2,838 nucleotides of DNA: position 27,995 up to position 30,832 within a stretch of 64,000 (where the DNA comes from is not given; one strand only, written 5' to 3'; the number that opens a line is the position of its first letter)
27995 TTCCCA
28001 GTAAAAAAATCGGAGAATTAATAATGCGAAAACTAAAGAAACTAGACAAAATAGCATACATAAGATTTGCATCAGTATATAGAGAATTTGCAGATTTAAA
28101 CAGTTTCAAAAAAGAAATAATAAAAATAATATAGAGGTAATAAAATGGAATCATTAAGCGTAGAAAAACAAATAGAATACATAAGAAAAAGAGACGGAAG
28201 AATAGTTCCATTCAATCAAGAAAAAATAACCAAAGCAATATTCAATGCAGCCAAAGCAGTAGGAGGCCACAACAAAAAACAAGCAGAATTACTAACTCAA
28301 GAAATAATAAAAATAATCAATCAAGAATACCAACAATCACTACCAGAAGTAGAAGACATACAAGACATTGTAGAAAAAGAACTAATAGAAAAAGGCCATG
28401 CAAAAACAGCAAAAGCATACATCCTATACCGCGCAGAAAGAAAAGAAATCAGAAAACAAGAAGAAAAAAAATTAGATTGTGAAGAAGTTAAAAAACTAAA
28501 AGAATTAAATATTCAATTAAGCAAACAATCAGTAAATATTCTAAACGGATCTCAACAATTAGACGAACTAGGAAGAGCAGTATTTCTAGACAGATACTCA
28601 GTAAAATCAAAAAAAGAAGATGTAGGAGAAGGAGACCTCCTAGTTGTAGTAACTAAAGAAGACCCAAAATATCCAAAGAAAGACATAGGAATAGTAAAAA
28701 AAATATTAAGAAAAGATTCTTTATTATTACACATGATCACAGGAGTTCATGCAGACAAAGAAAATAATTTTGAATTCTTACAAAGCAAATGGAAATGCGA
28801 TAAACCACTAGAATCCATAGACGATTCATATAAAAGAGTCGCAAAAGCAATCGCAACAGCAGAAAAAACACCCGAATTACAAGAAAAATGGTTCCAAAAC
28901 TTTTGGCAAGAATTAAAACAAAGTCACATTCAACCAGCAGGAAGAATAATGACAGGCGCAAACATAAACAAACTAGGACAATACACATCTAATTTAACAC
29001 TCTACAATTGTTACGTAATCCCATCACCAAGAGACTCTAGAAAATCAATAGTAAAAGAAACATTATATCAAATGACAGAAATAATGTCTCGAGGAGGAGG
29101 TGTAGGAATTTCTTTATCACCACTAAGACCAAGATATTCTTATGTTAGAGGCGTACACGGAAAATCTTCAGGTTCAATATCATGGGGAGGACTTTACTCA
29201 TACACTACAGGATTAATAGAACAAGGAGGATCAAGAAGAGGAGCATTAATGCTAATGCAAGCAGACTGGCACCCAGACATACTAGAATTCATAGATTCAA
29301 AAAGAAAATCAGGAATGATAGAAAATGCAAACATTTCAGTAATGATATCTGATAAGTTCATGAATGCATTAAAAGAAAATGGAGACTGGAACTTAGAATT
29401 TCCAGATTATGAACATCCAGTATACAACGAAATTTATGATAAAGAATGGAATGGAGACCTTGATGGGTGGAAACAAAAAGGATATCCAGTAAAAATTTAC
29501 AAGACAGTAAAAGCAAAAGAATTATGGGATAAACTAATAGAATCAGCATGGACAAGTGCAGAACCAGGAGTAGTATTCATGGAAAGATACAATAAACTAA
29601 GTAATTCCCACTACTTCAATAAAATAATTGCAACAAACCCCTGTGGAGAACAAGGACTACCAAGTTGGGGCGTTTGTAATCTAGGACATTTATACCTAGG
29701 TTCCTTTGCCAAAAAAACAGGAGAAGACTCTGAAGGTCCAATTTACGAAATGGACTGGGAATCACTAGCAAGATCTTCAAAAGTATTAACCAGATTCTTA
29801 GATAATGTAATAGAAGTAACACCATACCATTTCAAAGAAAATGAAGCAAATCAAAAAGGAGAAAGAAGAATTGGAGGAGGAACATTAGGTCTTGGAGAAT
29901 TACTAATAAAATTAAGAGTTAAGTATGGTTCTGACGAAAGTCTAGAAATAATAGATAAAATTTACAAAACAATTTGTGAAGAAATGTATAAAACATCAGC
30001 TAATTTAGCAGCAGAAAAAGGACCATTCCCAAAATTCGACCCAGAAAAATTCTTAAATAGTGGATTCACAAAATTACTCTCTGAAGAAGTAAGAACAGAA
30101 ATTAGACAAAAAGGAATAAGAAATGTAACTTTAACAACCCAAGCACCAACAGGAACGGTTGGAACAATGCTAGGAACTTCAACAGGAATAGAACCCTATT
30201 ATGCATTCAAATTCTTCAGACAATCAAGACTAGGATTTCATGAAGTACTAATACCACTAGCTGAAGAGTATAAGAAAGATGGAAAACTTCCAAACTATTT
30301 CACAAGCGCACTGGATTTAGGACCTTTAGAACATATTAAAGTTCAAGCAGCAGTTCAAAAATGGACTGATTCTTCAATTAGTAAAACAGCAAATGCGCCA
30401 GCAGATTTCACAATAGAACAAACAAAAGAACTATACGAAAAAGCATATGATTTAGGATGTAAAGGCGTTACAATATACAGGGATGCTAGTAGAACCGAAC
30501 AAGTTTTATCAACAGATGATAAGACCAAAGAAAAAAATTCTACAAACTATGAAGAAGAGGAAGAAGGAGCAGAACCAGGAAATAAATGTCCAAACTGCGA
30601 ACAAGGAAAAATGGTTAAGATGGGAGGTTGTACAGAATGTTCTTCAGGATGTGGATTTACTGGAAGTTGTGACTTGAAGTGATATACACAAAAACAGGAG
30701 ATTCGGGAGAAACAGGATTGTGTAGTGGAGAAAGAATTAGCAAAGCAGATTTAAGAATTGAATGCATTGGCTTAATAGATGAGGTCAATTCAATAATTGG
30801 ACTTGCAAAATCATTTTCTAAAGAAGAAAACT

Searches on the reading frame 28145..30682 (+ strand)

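Call 31: search_protein_families(library=ncbifam, proteins=[window:28145-30682:+], max_evalue=0.00001)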
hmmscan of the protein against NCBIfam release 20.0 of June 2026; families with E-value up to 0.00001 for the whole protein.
window:28145-30682:+ (845 aa): 24 families
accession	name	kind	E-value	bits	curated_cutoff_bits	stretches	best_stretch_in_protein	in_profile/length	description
NF005991.0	PRK08115.1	equivalog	8.1e-183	609.6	854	2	389-799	363-788/858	vitamin B12-dependent ribonucleotide reductase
TIGR02504.1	NrdJ_Z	equivalog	5.3e-160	533.9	399.95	2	215-712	12-503/606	adenosylcobalamin-dependent ribonucleoside-diphosphate reductase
NF006417.0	PRK08665.1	equivalog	3.2e-129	432.4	961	2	219-694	31-453/759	vitamin B12-dependent ribonucleotide reductase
NF005010.0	PRK06406.1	subfamily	1e-114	384.4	1125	2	8-711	2-624/771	vitamin B12-dependent ribonucleotide reductase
NF005401.0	PRK06948.1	subfamily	4.5e-87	293.1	906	1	224-798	32-600/604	ribonucleotide reductase-like protein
NF006207.0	PRK08332.1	equivalog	2e-83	280.6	2400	4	492-712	1234-1461/1684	vitamin B12-dependent ribonucleotide reductase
TIGR02506.1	NrdE_NrdA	equivalog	7.9e-79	265.7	341.05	1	216-776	16-610/616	ribonucleoside-diphosphate reductase subunit alpha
NF005544.0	PRK07207.1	equivalog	6e-61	206.4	965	2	306-691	389-796/965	ribonucleoside-diphosphate reductase subunit alpha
NF005101.0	PRK06539.1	equivalog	2.1e-56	191.4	988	1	271-635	211-571/822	ribonucleoside-diphosphate reductase subunit alpha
NF009028.0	PRK12364.1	equivalog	9.7e-54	182.6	1377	3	537-782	585-831/842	ribonucleoside-diphosphate reductase subunit alpha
NF005122.0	PRK06556.1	equivalog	1.2e-53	182.1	859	3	391-633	284-492/960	vitamin B12-dependent ribonucleotide reductase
NF009029.0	PRK12365.1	equivalog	3.7e-52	177.5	1350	2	231-636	408-802/1046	ribonucleoside-diphosphate reductase subunit alpha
NF006279.0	PRK08447.1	equivalog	8.3e-51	173.3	1082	2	540-796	512-784/789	ribonucleoside-diphosphate reductase subunit alpha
NF005736.0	PRK07562.1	equivalog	2.7e-46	157.8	1737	2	393-634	395-603/1222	vitamin B12-dependent ribonucleotide reductase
NF005483.0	PRK07088.1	equivalog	3.4e-43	147.8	1214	2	537-782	507-753/764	ribonucleoside-diphosphate reductase subunit alpha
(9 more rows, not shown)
